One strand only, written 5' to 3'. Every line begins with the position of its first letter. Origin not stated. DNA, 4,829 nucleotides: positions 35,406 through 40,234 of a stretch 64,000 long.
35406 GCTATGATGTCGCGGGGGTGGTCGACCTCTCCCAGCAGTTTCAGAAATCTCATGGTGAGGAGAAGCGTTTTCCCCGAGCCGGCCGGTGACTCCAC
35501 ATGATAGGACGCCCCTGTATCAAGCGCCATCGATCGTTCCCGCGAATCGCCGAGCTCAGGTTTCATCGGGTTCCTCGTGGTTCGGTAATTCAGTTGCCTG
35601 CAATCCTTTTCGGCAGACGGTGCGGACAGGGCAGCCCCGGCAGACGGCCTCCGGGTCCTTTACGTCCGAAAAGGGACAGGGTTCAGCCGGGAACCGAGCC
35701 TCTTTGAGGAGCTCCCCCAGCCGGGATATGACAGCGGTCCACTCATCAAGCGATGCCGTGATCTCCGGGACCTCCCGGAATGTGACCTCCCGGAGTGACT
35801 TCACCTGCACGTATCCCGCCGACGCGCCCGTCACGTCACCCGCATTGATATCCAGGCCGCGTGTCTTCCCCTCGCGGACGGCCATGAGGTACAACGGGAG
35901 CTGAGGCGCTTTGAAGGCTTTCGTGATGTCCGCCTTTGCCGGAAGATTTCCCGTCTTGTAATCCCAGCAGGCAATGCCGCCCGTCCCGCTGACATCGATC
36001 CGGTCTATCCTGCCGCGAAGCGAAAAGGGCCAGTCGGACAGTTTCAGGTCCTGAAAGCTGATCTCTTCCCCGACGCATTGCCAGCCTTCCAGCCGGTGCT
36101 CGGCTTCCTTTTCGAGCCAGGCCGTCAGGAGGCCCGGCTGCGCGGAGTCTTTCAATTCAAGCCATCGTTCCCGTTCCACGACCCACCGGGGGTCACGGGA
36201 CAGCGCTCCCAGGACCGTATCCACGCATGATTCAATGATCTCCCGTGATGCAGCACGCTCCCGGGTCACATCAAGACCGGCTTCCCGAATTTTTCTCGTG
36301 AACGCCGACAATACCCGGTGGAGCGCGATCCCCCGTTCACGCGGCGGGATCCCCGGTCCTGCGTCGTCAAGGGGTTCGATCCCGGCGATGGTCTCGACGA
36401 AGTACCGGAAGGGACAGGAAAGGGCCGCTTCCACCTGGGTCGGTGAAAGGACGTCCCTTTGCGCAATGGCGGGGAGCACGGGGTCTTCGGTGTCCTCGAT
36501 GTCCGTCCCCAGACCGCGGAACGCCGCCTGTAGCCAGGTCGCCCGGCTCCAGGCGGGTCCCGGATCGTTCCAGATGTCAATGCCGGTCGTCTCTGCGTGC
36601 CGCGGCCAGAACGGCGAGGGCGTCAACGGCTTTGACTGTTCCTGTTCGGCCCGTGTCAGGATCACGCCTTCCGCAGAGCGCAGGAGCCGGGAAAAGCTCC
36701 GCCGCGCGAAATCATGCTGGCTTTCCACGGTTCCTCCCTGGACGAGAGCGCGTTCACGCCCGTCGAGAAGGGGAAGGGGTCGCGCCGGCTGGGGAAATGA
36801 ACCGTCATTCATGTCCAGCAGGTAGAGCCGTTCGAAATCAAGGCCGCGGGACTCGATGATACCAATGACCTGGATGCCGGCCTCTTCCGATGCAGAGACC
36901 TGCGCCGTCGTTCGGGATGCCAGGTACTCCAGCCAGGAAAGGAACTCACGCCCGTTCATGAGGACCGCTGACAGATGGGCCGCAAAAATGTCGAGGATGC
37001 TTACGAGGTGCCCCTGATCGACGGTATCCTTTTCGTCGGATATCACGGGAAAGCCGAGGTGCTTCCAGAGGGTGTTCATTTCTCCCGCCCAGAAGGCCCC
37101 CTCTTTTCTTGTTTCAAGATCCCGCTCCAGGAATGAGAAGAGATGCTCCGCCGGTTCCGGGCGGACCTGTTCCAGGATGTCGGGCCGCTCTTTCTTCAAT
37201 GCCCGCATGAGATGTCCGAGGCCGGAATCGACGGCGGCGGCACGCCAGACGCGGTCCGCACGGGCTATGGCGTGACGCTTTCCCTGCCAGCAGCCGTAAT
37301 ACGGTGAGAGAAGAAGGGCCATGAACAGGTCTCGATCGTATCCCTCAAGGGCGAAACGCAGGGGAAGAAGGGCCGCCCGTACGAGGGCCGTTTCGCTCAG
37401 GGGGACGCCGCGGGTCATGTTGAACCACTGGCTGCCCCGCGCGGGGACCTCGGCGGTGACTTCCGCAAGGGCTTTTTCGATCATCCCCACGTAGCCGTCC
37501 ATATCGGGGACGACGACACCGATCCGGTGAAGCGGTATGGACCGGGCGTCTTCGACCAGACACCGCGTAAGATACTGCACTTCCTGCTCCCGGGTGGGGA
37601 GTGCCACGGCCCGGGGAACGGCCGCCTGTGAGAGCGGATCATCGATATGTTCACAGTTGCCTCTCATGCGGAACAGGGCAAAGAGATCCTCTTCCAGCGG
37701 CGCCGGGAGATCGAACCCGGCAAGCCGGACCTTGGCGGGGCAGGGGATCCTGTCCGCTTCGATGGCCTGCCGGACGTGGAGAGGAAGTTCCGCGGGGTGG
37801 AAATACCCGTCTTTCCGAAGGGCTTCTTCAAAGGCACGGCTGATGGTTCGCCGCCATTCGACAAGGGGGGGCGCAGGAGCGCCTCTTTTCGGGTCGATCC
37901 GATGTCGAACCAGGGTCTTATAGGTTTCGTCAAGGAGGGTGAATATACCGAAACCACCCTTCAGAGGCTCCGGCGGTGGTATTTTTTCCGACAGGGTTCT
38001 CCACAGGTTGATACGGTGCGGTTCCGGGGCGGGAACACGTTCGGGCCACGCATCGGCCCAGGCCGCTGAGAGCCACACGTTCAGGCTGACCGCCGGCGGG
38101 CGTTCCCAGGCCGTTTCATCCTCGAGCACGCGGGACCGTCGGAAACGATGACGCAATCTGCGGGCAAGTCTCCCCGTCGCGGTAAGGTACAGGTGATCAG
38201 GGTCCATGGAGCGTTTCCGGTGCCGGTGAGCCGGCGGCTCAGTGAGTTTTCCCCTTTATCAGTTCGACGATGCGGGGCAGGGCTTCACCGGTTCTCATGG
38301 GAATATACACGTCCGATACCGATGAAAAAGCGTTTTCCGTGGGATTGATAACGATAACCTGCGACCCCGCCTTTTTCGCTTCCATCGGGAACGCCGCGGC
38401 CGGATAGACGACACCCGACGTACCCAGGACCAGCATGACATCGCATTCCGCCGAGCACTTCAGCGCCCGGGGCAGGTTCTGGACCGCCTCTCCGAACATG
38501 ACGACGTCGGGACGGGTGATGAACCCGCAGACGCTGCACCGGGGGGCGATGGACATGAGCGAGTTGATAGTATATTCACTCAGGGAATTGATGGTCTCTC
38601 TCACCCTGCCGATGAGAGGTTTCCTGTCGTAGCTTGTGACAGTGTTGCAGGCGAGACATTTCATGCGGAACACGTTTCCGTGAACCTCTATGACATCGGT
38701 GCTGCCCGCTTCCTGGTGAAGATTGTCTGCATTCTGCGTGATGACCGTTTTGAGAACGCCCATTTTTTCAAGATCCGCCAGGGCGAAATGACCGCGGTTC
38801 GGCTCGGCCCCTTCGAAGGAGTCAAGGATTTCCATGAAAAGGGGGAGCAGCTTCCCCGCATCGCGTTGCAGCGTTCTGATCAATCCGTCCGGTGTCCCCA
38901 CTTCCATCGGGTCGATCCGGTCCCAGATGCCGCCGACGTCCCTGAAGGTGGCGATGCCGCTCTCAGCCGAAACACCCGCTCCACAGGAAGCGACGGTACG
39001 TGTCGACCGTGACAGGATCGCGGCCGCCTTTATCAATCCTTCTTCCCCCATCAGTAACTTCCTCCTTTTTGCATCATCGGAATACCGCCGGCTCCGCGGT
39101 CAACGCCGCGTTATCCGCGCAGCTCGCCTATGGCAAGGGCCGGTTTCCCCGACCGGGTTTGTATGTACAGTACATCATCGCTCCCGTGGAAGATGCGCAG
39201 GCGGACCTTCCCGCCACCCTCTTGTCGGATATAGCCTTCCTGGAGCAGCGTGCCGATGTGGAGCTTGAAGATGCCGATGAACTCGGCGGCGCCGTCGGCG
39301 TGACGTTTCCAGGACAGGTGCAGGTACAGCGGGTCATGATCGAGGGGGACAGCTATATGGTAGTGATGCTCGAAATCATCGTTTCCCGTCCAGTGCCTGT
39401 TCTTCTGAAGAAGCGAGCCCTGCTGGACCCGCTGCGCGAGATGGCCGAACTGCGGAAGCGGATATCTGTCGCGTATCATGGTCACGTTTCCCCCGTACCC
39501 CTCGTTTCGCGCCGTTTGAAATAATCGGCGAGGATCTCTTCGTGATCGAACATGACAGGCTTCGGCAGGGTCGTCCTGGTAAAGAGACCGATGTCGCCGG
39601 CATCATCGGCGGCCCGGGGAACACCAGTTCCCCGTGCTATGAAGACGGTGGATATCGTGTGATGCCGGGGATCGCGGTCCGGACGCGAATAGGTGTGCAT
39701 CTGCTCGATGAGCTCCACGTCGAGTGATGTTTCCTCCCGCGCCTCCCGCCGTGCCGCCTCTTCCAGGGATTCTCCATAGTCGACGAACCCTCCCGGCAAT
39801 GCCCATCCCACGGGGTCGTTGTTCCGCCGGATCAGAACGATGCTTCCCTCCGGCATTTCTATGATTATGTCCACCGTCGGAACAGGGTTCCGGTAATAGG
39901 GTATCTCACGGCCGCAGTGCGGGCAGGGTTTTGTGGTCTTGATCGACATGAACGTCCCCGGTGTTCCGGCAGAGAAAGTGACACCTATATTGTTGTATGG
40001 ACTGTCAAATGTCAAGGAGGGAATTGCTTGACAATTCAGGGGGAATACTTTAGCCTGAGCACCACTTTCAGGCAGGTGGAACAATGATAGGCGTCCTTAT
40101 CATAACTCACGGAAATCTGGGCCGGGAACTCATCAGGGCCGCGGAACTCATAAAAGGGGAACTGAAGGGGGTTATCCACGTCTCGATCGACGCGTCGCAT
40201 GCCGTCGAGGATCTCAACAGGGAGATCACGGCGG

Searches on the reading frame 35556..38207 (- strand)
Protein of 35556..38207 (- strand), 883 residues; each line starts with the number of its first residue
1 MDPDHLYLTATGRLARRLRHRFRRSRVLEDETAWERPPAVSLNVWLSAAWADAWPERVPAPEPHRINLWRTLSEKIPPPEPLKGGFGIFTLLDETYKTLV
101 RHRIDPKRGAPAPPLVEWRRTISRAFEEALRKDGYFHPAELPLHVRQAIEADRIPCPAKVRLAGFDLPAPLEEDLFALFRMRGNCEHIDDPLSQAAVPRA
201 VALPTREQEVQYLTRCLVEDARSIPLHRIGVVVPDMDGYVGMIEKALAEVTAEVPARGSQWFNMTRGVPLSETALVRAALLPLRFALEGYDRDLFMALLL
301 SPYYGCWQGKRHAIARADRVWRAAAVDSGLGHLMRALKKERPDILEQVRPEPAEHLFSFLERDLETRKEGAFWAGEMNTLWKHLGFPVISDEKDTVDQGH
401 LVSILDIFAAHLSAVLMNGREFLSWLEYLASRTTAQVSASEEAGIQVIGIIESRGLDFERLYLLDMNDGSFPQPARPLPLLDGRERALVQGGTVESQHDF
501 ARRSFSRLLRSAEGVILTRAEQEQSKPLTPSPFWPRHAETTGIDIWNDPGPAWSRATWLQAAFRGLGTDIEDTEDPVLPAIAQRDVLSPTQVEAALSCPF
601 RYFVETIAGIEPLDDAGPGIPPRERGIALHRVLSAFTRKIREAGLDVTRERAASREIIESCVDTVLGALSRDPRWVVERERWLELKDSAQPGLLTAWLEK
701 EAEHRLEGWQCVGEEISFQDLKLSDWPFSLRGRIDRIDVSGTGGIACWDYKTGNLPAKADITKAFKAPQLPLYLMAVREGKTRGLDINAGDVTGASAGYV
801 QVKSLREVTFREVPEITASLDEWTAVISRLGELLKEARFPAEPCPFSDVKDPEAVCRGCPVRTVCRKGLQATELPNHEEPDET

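Call 36: search_protein_families(library=pfam, proteins=[window:35556-38207:-], max_evalue=0.00001)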
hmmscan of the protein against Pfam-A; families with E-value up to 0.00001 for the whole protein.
window:35556-38207:- (883 aa): 1 family
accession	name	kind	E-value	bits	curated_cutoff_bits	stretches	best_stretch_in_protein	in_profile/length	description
PF12705.13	PDDEXK_1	-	8.1e-39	134.5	22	1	587-866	2-247/247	PD-(D/E)XK nuclease superfamily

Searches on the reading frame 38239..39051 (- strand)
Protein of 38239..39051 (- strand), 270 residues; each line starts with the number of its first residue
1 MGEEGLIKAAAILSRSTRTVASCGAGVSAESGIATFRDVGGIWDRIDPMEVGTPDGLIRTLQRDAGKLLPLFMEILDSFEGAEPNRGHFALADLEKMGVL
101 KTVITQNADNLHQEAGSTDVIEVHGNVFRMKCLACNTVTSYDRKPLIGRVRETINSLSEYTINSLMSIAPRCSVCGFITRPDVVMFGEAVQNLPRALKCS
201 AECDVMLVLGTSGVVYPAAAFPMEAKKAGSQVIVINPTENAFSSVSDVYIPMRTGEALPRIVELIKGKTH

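Call 34: search_protein_families(library=pfam, proteins=[window:38239-39051:-], max_evalue=0.00001)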
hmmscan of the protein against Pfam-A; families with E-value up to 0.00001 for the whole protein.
window:38239-39051:- (270 aa): 1 family
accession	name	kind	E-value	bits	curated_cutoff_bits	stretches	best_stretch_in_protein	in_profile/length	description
PF02146.23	SIR2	-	8.7e-43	146.8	24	1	24-217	1-180/180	Sir2 family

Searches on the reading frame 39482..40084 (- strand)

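Call 36: search_protein_families(library=pfam, proteins=[window:39482-40084:-], max_evalue=0.00001)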
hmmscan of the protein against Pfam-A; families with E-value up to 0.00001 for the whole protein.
window:39482-40084:- (200 aa): 1 family
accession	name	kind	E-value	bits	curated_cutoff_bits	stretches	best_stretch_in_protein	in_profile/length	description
PF00293.34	NUDIX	-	7.5e-22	78.2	21.1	1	68-187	3-133/134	NUDIX domain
